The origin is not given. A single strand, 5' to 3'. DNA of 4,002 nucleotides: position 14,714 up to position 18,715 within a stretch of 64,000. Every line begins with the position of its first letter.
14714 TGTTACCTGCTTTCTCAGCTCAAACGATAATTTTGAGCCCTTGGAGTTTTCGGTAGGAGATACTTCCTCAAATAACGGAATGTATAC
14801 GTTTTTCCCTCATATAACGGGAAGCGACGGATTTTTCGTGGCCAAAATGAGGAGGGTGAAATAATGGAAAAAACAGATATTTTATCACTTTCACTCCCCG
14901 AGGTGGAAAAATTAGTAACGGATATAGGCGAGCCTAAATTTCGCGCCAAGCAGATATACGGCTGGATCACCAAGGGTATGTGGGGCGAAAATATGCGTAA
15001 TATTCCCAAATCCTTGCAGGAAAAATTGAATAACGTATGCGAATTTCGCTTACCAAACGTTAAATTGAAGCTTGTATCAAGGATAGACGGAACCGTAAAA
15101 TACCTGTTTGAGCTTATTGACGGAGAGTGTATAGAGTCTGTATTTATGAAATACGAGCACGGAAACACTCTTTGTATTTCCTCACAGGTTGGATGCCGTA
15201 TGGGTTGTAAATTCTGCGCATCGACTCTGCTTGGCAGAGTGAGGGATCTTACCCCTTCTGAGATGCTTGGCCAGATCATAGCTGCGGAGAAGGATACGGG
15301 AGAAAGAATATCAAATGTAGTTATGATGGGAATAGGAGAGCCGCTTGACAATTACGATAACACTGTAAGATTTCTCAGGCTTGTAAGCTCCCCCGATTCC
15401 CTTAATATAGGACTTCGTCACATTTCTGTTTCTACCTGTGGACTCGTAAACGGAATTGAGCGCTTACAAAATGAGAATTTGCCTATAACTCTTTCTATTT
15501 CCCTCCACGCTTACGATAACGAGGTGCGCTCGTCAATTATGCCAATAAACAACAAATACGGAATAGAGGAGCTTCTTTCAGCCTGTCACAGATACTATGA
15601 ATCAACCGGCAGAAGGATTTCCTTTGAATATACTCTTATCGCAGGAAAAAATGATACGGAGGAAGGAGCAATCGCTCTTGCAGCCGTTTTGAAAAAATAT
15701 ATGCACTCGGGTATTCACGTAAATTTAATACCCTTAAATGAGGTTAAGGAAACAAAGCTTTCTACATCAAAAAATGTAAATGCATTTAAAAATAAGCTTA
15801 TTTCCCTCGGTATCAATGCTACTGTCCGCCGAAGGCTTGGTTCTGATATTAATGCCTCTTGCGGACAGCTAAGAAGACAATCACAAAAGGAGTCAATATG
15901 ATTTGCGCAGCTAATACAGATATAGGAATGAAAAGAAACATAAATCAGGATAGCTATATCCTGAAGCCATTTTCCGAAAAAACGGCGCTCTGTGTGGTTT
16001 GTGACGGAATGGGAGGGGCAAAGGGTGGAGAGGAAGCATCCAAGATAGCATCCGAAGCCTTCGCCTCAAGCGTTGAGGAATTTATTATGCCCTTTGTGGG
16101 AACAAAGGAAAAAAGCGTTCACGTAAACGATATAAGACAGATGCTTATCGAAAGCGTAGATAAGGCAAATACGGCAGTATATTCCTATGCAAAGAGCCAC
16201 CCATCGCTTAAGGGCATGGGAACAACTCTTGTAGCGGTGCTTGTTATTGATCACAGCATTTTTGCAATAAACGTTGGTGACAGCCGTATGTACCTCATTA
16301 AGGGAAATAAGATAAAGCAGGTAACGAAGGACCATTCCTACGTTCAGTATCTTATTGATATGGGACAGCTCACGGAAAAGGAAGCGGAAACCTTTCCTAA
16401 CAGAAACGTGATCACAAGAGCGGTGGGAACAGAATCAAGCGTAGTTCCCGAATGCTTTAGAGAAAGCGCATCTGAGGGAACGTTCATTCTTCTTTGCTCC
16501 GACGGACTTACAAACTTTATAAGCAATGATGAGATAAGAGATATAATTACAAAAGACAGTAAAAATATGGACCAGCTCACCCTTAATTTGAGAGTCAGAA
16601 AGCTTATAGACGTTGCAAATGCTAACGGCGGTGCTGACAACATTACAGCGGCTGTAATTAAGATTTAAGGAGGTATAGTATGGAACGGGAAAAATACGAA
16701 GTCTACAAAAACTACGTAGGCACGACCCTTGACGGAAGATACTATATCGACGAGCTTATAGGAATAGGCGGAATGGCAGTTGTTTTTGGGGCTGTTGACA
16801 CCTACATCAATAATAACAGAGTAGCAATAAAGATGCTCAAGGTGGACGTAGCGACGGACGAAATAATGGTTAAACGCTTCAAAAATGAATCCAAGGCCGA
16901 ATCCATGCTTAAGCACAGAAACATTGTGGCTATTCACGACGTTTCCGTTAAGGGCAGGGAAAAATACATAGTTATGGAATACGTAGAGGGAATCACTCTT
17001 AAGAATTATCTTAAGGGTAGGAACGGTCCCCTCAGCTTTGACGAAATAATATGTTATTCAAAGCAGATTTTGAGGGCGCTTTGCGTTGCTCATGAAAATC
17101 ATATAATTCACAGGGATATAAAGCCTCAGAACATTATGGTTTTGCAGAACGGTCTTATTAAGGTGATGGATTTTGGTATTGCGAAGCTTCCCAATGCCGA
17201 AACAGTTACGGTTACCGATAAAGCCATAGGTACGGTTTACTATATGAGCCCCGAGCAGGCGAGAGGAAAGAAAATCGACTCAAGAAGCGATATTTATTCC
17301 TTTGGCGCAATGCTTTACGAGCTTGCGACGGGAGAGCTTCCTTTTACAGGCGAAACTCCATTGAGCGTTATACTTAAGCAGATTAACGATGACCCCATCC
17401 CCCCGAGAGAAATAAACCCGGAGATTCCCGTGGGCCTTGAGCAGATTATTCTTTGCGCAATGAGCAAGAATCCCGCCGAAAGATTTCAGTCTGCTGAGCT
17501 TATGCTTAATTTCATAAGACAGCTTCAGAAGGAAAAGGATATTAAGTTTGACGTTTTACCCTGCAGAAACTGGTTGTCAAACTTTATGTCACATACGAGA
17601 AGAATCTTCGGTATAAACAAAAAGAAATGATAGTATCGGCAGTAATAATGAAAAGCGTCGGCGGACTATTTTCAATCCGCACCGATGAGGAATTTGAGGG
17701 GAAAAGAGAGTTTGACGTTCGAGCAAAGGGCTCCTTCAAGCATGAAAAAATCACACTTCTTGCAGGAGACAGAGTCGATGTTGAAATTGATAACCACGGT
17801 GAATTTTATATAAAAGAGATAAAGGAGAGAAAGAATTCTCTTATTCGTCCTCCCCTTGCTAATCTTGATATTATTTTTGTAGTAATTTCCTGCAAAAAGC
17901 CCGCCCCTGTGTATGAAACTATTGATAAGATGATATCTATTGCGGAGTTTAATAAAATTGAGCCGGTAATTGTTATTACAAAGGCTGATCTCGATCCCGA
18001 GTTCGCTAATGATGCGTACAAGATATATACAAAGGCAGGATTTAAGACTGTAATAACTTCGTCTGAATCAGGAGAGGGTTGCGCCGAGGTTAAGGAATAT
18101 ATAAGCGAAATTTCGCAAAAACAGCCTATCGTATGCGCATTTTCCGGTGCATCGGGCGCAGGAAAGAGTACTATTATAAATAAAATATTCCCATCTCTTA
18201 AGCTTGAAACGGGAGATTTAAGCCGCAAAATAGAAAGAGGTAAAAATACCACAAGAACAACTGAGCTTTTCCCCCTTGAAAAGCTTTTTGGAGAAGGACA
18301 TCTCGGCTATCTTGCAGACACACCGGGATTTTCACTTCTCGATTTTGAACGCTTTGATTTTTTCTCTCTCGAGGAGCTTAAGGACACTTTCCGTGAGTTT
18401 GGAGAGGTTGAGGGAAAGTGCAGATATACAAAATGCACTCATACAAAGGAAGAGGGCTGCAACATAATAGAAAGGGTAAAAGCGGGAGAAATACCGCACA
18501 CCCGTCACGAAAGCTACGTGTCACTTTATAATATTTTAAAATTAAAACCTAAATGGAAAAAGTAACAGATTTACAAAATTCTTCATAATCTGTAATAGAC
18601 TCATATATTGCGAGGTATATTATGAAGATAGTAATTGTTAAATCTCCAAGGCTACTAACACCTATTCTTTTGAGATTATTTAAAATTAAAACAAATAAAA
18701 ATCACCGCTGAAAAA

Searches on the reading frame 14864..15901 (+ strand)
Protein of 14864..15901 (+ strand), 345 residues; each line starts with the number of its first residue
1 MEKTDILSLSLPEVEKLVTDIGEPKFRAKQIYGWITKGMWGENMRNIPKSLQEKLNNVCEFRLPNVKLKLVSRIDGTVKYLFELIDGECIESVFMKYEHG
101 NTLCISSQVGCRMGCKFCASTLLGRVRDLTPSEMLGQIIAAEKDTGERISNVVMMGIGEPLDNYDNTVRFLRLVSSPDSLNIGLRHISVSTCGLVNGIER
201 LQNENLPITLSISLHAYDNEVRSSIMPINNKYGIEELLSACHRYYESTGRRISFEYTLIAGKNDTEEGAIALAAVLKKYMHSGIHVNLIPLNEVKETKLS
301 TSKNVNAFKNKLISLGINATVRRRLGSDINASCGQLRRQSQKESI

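Call 50: search_protein_families(library=pfam, proteins=[window:14864-15901:+], max_evalue=0.00001)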
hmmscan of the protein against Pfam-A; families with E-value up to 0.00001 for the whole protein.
window:14864-15901:+ (345 aa): 2 families
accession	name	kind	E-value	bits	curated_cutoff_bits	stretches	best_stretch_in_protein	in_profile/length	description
PF04055.27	Radical_SAM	-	4e-17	63.3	29.5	1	106-269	2-162/166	Radical SAM superfamily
PF21016.3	RlmN_N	-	1e-09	38.4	24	1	5-60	2-59/60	Ribosomal RNA large subunit methyltransferase N-terminal domain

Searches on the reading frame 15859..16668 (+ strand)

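Call 50: search_protein_families(library=pfam, proteins=[window:15859-16668:+], max_evalue=0.00001)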
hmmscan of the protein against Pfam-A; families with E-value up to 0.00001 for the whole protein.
window:15859-16668:+ (269 aa): 2 families
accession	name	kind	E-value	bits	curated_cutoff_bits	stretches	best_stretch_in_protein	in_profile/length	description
PF13672.11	PP2C_2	-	1.1e-16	61.5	24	1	27-225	10-183/209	Protein phosphatase 2C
PF00481.26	PP2C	-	1.1e-15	58.5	20.3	1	79-160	59-141/255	Protein phosphatase 2C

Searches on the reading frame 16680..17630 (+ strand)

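Call 50: search_protein_families(library=pfam, proteins=[window:16680-17630:+], max_evalue=0.00001)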
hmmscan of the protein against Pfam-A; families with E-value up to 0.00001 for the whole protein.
window:16680-17630:+ (316 aa): 3 families
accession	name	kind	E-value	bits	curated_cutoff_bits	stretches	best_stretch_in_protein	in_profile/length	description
PF00069.31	Pkinase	-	2.9e-51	174.8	31.7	1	23-275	3-258/263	Protein kinase domain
PF07714.23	PK_Tyr_Ser-Thr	-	5.9e-42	144.2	23.1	1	25-275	5-255/258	Protein tyrosine and serine/threonine kinase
PF03109.22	ABC1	-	1.1e-07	31.6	22.9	1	69-172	116-218/244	ABC1 atypical kinase-like domain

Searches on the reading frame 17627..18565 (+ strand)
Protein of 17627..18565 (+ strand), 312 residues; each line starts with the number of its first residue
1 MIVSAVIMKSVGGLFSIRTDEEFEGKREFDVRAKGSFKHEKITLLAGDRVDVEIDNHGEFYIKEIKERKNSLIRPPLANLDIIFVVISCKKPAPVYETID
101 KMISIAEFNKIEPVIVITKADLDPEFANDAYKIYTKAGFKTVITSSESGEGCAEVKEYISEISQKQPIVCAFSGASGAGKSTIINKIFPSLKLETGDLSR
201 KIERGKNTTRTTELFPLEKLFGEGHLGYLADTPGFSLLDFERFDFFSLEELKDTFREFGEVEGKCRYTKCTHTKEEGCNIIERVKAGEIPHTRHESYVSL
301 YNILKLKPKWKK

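Call 50: search_protein_families(library=pfam, proteins=[window:17627-18565:+], max_evalue=0.00001)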
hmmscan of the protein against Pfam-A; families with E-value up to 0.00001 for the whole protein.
window:17627-18565:+ (312 aa): 3 families
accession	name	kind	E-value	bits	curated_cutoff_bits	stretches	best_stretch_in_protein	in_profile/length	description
PF03193.22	RsgA_GTPase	-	1.6e-40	139.2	30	1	65-240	1-173/174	RsgA GTPase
PF16745.11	RsgA_N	-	2.2e-09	37.3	27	1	7-62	4-54/54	RsgA N-terminal domain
PF01926.29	MMR_HSR1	-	2.3e-06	28.2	21.9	0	170-243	2-57/113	50S ribosome-binding GTPase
